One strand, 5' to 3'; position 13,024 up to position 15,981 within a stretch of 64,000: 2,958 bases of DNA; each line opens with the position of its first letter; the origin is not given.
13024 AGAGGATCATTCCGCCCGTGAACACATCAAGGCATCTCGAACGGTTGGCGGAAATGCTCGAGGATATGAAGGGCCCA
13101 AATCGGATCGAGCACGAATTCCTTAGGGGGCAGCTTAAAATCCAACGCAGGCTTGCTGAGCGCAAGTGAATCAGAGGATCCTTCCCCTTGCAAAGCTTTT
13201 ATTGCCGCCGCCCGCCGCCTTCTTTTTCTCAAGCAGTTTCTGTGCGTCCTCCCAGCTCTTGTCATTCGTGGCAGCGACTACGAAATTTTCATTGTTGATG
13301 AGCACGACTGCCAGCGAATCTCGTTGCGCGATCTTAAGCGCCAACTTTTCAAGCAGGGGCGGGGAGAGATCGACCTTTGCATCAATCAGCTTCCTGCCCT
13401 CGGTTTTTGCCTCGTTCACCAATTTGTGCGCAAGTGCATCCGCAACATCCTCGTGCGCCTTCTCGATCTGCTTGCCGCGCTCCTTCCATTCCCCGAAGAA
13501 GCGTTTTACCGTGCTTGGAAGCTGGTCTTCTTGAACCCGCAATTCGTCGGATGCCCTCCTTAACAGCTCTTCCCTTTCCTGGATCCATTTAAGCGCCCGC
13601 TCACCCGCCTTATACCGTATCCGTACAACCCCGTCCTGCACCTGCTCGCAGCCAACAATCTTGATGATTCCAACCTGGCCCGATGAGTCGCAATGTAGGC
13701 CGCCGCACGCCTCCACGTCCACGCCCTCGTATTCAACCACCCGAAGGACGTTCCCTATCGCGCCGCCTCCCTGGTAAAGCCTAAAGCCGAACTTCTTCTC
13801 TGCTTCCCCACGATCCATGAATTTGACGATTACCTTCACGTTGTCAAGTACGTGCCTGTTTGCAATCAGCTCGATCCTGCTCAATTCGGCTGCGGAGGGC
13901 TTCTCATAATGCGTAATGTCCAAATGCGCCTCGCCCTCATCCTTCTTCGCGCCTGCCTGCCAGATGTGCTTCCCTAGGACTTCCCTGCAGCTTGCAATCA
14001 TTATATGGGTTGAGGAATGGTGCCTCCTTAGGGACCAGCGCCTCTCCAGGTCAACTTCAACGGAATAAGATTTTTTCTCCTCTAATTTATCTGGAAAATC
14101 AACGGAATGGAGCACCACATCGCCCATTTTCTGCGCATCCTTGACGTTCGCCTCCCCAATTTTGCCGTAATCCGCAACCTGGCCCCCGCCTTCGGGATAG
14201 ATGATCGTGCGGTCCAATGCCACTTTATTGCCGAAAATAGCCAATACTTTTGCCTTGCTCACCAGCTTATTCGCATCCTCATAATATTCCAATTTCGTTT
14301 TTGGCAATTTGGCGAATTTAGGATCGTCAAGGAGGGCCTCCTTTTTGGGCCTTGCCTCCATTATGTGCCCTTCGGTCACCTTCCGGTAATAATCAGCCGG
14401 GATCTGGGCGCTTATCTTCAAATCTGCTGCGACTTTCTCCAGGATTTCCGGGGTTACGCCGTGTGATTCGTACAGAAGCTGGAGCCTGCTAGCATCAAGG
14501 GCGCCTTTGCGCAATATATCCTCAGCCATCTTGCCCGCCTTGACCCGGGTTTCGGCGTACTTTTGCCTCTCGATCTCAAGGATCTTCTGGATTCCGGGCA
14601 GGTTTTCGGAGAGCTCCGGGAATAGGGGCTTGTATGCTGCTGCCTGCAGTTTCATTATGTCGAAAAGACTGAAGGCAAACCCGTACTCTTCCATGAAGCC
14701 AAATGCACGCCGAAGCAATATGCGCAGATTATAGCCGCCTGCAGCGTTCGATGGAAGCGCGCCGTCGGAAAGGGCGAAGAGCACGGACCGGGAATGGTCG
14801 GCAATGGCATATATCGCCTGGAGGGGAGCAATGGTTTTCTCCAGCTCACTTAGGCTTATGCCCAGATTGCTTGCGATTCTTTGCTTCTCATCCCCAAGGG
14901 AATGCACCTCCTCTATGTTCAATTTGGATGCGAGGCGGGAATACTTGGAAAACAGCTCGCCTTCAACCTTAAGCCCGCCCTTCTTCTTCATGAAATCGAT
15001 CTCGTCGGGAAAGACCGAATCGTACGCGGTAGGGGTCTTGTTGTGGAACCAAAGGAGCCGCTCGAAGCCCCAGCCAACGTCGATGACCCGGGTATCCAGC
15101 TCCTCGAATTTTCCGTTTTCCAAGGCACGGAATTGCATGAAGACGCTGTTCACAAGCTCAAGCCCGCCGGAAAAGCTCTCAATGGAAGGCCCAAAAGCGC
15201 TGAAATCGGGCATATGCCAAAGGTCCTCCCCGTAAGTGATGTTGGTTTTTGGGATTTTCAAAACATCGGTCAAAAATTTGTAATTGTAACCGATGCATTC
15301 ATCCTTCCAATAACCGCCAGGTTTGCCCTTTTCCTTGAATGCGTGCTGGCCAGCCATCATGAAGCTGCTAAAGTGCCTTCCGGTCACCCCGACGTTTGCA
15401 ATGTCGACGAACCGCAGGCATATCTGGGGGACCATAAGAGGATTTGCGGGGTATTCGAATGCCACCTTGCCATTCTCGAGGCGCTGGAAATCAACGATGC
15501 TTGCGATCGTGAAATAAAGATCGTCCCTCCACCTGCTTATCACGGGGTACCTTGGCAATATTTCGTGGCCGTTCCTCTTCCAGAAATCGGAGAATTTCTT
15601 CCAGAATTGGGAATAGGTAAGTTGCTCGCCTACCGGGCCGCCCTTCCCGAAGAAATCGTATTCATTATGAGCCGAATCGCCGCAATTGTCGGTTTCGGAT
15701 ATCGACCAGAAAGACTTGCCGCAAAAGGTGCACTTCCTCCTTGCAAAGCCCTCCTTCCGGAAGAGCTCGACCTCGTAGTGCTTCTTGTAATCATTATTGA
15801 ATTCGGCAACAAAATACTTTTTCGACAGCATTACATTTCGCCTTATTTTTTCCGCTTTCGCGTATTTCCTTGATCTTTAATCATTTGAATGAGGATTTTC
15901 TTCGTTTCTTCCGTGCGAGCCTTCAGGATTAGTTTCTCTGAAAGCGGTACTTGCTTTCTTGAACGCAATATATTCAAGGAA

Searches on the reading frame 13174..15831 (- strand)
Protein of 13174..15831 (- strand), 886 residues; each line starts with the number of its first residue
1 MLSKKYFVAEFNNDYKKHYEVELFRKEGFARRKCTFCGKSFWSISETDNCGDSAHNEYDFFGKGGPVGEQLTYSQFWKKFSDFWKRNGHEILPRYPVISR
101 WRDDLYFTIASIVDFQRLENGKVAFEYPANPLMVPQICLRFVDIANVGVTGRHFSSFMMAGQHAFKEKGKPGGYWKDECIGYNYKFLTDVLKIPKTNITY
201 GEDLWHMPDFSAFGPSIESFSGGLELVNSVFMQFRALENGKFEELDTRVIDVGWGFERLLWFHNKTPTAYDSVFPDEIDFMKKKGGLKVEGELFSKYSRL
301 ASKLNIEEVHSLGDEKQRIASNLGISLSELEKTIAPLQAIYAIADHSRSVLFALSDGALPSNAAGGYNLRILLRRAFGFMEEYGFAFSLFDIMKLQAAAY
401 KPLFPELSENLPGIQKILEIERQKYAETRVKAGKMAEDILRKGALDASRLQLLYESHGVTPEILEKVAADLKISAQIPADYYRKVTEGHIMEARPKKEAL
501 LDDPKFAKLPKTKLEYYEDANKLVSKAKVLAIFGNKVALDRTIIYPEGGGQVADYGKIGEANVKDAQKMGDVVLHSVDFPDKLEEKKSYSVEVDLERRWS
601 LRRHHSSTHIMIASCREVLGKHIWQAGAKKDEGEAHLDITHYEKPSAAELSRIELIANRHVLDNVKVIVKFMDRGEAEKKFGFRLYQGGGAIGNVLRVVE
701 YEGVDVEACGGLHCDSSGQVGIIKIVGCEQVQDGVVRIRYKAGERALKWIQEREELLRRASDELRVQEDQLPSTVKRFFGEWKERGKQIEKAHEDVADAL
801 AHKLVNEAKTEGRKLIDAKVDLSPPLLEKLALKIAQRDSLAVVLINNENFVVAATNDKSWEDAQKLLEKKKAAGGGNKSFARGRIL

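Call 35: find_homologous_proteins(query=window:13174-15831:-, max_evalue=1e-100)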
Query window:13174-15831:- (886 aa): 5066 proteins with E <= 1e-100 among 8000 candidates; the best 120 are listed.
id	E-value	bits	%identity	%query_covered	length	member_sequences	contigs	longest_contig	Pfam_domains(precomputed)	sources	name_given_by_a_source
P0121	0.0e+0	2028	100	100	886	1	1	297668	PF01411.25,PF07973.20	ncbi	-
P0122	0.0e+0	1593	77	100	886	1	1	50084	PF01411.25,PF07973.20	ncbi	ncbi:MAG: alanine--tRNA ligase [Candidatus Micrarchaeota archaeon]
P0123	0.0e+0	1461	68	100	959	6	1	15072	PF01411.25,PF07973.20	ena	-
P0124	0.0e+0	1458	71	100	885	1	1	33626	PF01411.25,PF07973.20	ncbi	-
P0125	0.0e+0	1454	70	100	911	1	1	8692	PF01411.25,PF07973.20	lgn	-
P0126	0.0e+0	1445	70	100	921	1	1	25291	PF01411.25,PF07973.20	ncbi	ncbi:MAG: alanine--tRNA ligase [Candidatus Micrarchaeota archaeon]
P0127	0.0e+0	1428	70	100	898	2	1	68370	PF01411.25,PF07973.20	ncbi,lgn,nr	ncbi:alanine--tRNA ligase [Candidatus Micrarchaeota archaeon]|nr:alanine--tRNA ligase [Candidatus Mi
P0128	0.0e+0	1236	68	84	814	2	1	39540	PF01411.25,PF07973.20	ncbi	ncbi:MAG: alanine--tRNA ligase-related protein, partial [Candidatus Micrarchaeota archaeon]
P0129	0.0e+0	1210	59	100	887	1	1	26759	PF01411.25,PF07973.20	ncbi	ncbi:MAG: alanine--tRNA ligase [Candidatus Micrarchaeota archaeon]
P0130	0.0e+0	1156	59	96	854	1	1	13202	PF01411.25,PF07973.20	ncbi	ncbi:MAG: alanine--tRNA ligase, partial [Candidatus Micrarchaeota archaeon]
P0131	0.0e+0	1154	58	99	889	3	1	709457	PF01411.25,PF07973.20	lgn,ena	-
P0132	0.0e+0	1134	57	100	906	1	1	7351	PF01411.25,PF07973.20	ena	-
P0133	0.0e+0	1104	73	73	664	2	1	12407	PF01411.25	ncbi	ncbi:MAG: alanine--tRNA ligase-related protein [Candidatus Micrarchaeota archaeon]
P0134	0.0e+0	1087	55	100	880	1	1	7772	PF01411.25,PF07973.20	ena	-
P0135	0.0e+0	1084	55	100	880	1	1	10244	PF01411.25,PF07973.20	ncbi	-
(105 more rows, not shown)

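Call 36: find_encoding_contigs(protein=P0124, flank=10000, max_places=1)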
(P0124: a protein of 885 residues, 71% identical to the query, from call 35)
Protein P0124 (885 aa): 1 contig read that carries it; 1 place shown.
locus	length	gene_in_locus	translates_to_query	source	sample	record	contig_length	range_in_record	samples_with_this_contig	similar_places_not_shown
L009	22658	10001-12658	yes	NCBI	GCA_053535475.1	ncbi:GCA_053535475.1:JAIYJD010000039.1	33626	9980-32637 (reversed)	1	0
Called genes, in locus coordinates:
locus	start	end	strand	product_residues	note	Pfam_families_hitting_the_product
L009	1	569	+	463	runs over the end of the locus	PF00999:Na_H_Exchanger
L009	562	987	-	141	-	PF03551:PadR, PF24273:TRASH_HVO_1752_C (weak)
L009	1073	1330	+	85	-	PF18926:DUF5676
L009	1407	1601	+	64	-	-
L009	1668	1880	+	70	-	PF00403:HMA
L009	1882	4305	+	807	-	PF00403:HMA (weak), PF00122:E1-E2_ATPase, PF00702:Hydrolase, PF08282:Hydrolase_3 (faint), PF04945:YHS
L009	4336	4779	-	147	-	-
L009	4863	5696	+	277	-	PF01256:Carb_kinase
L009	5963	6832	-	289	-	PF06550:SPP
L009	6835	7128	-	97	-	-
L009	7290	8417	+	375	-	PF01266:DAO (faint), PF01494:FAD_binding_3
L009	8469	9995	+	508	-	PF13328:HD_4, PF04607:RelA_SpoT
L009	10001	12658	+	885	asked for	PF01411:tRNA-synt_2c, PF07973:tRNA_SAD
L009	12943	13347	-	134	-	-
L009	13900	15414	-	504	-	-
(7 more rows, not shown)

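Call 37: find_encoding_contigs(protein=P0126, flank=10000, max_places=1)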
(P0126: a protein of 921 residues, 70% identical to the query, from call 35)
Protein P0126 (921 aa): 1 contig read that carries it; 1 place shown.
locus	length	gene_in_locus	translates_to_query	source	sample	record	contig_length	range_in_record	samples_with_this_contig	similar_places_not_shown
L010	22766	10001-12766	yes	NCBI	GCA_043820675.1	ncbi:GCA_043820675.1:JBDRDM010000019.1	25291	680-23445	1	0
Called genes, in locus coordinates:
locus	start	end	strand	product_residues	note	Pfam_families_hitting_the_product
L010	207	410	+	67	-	-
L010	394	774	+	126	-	PF01850:PIN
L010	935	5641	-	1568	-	PF00082:Peptidase_S8, PF01839:FG-GAP (faint), PF13517:FG-GAP_3 (weak)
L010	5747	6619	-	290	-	PF06550:SPP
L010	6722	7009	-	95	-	-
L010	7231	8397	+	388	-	PF01266:DAO (faint), PF01494:FAD_binding_3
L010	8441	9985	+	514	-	PF13328:HD_4, PF04607:RelA_SpoT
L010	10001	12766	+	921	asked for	PF01411:tRNA-synt_2c, PF07973:tRNA_SAD (weak)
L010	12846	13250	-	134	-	-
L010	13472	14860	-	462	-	PF00437:T2SSE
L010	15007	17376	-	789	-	PF22544:HYDIN_VesB_CFA65-like_Ig (faint)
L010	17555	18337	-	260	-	-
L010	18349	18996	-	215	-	-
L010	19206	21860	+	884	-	PF26549:Tricorn_N (faint)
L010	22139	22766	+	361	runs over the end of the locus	PF00988:CPSase_sm_chain, PF00117:GATase, PF07722:Peptidase_C26 (faint)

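Call 38: find_encoding_contigs(protein=P0128, flank=10000, max_places=1)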
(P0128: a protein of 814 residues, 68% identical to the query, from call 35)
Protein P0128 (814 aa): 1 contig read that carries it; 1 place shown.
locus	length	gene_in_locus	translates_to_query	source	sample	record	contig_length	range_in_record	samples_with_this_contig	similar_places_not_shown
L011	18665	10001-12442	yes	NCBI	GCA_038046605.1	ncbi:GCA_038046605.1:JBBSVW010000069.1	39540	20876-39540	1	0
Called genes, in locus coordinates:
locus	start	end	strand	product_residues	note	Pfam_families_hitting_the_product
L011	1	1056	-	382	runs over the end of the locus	PF08843:AbiEii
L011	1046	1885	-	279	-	-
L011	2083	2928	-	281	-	PF08843:AbiEii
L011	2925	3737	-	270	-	PF13338:AbiEi_4 (weak)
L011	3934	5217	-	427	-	PF13173:AAA_14, PF13635:DUF4143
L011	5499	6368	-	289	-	PF06550:SPP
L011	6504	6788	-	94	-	-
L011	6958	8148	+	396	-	PF01266:DAO (faint), PF01494:FAD_binding_3 (weak)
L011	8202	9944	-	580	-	PF04607:RelA_SpoT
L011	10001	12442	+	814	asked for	PF01411:tRNA-synt_2c, PF07973:tRNA_SAD (weak)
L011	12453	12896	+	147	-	-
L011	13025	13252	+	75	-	-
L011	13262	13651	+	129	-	PF01850:PIN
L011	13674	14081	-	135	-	-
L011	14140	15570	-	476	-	PF00437:T2SSE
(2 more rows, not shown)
